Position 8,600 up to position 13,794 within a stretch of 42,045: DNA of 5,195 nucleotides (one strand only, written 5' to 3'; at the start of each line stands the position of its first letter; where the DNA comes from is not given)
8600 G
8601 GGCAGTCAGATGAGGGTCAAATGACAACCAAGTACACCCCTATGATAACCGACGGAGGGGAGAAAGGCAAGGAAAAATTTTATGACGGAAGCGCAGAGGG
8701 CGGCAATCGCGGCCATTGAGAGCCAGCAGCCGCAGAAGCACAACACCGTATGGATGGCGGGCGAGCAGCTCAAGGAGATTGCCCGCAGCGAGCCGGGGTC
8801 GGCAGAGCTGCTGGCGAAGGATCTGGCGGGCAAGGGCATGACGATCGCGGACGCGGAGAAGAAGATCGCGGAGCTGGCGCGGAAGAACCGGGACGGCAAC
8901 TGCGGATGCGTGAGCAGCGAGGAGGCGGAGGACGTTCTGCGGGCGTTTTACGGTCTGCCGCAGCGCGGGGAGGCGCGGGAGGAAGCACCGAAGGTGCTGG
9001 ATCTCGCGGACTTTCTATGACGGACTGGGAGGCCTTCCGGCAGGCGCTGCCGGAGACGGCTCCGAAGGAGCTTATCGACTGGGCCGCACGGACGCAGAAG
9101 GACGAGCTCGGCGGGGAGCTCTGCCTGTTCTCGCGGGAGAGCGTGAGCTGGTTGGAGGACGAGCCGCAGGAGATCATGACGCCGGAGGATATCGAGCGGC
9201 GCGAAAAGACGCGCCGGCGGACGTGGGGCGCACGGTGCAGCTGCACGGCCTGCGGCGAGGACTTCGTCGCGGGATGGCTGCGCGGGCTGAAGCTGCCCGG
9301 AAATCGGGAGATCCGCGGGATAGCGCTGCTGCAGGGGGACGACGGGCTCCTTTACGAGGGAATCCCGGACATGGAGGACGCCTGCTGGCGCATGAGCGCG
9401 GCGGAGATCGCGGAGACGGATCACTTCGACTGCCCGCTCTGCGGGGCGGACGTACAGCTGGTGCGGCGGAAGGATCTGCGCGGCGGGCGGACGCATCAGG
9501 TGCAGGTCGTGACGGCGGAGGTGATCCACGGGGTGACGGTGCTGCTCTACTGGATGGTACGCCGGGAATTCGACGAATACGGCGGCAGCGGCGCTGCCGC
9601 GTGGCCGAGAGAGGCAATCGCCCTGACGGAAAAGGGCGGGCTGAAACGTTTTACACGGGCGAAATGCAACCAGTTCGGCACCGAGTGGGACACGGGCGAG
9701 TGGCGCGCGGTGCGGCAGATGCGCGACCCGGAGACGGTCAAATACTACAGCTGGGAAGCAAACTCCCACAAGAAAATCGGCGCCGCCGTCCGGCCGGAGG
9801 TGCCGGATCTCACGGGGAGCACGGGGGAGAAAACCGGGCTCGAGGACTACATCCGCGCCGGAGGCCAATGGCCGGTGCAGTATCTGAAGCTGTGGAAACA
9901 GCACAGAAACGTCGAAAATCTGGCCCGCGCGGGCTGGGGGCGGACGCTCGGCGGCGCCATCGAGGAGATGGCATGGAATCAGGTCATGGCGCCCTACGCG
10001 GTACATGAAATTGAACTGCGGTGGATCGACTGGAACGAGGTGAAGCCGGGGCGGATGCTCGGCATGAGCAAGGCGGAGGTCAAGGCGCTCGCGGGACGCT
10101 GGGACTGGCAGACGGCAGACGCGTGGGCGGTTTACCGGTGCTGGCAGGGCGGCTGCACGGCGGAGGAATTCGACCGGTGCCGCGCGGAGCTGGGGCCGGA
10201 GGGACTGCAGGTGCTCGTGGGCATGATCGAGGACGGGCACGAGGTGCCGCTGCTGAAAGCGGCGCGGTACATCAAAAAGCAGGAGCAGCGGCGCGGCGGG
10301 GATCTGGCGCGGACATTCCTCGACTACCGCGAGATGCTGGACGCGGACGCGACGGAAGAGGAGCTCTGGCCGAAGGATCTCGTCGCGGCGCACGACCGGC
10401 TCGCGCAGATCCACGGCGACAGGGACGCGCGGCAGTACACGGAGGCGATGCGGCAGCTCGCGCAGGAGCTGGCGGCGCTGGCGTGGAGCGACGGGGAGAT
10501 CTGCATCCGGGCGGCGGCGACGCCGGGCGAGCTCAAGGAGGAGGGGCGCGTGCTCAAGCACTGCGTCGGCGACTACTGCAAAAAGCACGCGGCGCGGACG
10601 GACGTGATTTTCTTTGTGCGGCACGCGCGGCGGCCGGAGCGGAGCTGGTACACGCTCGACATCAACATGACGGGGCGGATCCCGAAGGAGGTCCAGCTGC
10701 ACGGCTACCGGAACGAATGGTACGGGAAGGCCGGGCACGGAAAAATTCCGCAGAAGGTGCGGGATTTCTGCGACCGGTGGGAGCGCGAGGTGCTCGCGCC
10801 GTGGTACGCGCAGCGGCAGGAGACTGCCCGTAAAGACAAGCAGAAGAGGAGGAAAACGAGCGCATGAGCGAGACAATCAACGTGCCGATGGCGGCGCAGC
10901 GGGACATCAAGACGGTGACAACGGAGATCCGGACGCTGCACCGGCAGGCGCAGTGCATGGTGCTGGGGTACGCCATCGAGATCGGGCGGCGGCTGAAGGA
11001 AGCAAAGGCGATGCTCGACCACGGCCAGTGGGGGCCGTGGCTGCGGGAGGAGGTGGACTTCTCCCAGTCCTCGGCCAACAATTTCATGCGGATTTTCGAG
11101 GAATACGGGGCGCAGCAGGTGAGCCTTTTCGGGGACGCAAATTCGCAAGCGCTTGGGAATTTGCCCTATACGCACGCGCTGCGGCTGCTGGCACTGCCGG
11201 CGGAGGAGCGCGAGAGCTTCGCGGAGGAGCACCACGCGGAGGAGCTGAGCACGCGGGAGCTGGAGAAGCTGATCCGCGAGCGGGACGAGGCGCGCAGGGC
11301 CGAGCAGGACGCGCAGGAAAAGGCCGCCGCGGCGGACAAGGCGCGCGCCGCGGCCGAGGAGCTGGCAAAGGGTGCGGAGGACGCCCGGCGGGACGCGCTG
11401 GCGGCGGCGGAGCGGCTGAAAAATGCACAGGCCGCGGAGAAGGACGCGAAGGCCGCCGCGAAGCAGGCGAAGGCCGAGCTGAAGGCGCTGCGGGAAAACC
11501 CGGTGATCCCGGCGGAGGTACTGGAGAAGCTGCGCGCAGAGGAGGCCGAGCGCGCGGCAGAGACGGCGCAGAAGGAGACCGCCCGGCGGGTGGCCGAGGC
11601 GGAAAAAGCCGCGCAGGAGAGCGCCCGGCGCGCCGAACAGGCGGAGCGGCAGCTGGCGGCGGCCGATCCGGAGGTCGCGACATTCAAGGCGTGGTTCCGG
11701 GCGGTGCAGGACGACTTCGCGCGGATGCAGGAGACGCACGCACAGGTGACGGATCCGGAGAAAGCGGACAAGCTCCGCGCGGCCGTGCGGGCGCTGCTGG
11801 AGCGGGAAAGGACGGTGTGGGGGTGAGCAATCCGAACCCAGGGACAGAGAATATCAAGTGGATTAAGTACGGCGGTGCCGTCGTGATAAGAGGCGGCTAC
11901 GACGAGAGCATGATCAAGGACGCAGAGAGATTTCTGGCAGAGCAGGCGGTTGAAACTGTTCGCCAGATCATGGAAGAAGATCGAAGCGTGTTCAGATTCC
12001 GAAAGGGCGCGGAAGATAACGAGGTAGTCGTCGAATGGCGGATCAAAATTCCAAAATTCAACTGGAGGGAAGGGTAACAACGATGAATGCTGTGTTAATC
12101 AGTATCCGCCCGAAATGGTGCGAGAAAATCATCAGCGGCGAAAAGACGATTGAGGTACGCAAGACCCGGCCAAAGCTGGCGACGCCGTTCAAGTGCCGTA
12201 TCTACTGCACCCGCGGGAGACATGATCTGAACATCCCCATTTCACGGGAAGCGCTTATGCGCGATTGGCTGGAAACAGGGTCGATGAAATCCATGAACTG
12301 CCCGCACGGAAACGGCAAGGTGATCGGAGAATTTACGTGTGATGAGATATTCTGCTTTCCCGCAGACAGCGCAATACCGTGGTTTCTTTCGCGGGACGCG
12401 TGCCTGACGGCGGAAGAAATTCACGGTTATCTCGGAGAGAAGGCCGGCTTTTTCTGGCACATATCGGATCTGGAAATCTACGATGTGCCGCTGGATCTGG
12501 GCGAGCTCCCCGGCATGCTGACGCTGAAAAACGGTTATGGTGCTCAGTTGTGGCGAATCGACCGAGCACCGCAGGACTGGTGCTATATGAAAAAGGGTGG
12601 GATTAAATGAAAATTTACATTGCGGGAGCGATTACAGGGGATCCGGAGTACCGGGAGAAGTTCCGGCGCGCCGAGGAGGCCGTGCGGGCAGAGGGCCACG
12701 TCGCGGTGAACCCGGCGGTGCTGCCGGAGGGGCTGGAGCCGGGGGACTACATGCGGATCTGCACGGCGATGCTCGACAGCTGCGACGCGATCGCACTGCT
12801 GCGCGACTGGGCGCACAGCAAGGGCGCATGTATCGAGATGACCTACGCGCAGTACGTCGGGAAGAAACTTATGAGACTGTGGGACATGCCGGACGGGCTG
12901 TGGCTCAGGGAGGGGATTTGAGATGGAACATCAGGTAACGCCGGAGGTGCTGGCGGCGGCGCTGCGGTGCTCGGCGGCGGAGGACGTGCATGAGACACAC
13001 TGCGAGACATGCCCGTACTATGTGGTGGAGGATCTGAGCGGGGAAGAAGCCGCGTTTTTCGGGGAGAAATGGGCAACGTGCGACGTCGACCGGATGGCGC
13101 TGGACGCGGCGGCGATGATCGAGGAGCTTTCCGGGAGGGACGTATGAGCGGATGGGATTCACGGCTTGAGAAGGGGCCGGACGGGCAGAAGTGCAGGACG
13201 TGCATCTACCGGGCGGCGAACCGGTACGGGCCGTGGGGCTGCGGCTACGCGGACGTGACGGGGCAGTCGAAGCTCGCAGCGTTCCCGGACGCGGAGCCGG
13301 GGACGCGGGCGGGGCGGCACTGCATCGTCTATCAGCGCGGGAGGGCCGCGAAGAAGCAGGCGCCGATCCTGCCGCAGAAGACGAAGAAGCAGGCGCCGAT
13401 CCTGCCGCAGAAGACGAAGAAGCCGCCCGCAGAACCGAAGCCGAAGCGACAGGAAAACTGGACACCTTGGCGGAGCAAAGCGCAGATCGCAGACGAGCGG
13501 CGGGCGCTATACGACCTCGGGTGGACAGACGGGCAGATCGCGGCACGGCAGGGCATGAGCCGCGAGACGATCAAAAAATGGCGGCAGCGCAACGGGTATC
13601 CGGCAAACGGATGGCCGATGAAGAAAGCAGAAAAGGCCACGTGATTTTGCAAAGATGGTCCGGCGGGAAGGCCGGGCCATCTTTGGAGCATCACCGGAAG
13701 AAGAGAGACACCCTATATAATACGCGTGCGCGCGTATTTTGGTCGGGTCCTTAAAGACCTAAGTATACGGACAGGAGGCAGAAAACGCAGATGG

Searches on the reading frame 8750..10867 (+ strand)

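Call 37: search_protein_families(library=pfam, max_evalue=0.00001, proteins=[window:8750-10867:+])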
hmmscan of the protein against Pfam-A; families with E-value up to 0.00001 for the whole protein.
window:8750-10867:+ (705 aa): 1 family
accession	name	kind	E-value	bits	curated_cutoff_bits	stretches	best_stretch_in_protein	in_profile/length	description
PF14284.11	PcfJ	-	1.3e-22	80.7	25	1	525-655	4-135/147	PcfJ-like protein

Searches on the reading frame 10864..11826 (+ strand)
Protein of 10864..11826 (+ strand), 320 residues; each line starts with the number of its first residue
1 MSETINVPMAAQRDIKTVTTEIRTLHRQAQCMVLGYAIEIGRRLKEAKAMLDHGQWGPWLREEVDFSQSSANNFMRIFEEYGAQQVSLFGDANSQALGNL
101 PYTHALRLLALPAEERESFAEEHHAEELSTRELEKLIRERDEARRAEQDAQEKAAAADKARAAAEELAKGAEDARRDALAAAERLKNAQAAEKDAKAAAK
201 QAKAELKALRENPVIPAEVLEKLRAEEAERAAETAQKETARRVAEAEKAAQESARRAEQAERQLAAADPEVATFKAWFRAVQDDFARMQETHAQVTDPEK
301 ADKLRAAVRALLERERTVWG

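Call 37: search_protein_families(library=pfam, max_evalue=0.00001, proteins=[window:10864-11826:+])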
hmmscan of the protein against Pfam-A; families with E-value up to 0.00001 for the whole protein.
window:10864-11826:+ (320 aa): 1 family
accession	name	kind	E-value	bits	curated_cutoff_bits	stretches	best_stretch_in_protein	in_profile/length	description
PF11300.13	DUF3102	-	6.1e-44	149.8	24.4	1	16-140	4-129/129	Protein of unknown function (DUF3102)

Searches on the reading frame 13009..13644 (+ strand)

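Call 73: search_protein_families(library=pfam, max_evalue=0.001, proteins=[window:13009-13644:+])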
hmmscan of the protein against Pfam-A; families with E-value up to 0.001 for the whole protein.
window:13009-13644:+ (211 aa): 1 family
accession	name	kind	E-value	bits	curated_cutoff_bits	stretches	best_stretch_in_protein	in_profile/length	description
PF13384.12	HTH_23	-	0.0002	21.5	24.6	1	166-194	16-40/50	Homeodomain-like domain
